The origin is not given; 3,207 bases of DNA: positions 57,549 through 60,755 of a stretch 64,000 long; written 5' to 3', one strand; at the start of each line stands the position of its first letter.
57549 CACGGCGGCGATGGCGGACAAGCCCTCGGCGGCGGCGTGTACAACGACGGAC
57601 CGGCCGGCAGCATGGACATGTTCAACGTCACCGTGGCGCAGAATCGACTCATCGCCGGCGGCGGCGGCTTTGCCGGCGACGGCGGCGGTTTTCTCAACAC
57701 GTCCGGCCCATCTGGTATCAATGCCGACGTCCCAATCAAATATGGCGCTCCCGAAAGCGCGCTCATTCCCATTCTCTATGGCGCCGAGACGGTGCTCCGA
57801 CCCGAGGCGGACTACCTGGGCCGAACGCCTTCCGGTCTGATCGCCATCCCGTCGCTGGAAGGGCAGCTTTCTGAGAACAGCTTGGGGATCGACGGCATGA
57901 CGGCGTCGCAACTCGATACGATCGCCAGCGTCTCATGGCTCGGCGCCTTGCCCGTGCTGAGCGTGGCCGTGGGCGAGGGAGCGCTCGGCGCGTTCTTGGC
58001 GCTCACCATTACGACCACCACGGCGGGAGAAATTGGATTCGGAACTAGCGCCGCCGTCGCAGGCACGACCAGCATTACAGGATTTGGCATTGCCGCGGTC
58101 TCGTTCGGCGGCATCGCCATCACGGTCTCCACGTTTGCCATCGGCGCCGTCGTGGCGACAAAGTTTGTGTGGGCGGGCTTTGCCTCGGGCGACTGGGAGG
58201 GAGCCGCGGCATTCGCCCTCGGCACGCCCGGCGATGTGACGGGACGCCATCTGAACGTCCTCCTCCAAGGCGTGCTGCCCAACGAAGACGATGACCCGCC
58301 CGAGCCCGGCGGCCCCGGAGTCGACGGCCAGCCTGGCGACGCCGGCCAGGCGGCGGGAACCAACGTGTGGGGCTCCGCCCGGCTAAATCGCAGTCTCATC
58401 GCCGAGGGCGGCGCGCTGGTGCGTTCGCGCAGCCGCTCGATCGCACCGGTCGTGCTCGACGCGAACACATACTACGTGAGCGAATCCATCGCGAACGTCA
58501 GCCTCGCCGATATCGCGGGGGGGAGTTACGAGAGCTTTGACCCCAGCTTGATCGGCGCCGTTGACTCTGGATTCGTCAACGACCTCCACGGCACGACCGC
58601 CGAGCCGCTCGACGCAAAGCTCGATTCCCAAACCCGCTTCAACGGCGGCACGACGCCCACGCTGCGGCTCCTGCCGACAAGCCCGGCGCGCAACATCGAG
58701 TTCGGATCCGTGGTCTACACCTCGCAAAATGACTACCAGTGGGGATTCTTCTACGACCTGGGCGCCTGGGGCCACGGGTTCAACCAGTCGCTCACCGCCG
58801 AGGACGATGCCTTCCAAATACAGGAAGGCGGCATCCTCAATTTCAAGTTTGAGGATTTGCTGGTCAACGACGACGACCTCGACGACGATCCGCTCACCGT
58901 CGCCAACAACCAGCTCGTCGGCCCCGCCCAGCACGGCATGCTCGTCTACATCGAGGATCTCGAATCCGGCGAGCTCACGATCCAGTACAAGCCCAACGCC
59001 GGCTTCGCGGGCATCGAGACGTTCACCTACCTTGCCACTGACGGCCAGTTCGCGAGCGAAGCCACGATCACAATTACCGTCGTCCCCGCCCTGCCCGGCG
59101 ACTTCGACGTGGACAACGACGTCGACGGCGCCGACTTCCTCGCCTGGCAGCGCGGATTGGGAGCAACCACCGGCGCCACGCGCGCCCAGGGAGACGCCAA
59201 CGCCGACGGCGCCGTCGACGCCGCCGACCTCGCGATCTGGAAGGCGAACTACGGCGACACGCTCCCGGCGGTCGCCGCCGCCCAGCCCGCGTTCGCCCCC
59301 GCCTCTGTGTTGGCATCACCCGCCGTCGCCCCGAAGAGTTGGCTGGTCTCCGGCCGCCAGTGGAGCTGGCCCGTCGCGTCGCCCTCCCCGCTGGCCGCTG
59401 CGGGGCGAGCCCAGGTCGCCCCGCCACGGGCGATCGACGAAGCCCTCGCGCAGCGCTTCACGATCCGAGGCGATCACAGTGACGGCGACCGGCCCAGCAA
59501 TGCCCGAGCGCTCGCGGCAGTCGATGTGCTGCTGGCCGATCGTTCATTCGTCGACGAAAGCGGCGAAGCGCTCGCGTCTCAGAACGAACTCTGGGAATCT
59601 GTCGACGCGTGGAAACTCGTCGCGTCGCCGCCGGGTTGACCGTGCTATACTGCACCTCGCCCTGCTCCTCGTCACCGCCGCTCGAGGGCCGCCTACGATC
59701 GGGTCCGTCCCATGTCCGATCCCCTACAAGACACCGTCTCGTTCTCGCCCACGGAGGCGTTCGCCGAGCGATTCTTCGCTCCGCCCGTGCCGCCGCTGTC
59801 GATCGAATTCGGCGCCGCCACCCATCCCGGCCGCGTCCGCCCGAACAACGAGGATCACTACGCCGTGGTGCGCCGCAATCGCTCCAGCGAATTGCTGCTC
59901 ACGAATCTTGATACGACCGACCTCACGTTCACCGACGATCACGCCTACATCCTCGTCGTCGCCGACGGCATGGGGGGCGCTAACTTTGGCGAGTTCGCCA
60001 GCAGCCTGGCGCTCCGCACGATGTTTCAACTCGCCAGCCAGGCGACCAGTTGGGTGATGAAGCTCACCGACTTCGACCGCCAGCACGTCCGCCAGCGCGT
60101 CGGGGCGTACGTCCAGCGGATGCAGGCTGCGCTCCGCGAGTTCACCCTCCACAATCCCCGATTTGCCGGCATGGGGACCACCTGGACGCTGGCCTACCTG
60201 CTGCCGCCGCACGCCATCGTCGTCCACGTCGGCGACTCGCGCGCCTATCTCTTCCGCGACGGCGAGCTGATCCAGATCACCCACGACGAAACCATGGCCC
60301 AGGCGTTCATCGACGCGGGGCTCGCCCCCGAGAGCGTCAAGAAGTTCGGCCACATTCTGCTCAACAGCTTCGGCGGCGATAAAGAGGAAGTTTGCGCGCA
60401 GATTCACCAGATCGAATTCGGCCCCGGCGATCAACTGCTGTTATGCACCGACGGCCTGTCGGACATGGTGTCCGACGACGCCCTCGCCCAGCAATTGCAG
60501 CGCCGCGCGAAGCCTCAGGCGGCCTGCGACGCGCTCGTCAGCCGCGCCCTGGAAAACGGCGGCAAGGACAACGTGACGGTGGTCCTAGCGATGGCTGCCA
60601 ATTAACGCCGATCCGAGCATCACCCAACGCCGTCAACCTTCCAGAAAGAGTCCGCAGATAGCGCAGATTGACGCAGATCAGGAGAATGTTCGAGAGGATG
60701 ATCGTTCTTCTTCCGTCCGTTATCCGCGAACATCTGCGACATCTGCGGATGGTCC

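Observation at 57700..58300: Hydrophobic translocator/pore-like cassette spliced into a loop of the beta-helix exoprotein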

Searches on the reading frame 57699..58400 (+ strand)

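Call 11: search_protein_families(library=pfam, proteins=[window:57699-58400:+], max_evalue=10)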
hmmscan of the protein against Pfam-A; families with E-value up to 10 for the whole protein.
window:57699-58400:+ (234 aa): 1 family
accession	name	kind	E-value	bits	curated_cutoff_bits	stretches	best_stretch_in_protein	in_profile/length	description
PF08751.17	TrwC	-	0.17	11.8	25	1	162-197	25-60/286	TrwC relaxase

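Call 84: search_protein_families(library=phrogs, proteins=[window:57699-58400:+], max_evalue=0.01)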
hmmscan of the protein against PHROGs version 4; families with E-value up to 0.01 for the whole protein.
window:57699-58400:+ (234 aa): 0 families

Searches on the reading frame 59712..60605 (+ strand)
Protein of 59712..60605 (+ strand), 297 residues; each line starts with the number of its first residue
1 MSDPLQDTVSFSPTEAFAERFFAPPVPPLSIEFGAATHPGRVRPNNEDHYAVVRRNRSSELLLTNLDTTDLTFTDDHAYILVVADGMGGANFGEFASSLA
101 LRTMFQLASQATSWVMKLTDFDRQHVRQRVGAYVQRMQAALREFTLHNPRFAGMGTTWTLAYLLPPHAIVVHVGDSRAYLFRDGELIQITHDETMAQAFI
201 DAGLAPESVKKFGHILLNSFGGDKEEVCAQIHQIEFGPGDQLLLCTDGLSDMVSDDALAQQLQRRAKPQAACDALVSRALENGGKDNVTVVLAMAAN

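Call 16: search_protein_families(library=pfam, proteins=[window:59712-60605:+], max_evalue=0.01)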
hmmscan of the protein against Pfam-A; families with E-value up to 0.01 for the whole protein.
window:59712-60605:+ (297 aa): 3 families
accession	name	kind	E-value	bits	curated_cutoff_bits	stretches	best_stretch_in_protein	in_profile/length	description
PF13672.11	PP2C_2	-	1.8e-16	60.7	24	1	67-267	14-193/209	Protein phosphatase 2C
PF00481.26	PP2C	-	1.4e-12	48.3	20.3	2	74-193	30-140/255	Protein phosphatase 2C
PF07228.17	SpoIIE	-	3.2e-08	34.2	25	1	225-293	109-189/192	Stage II sporulation protein E (SpoIIE)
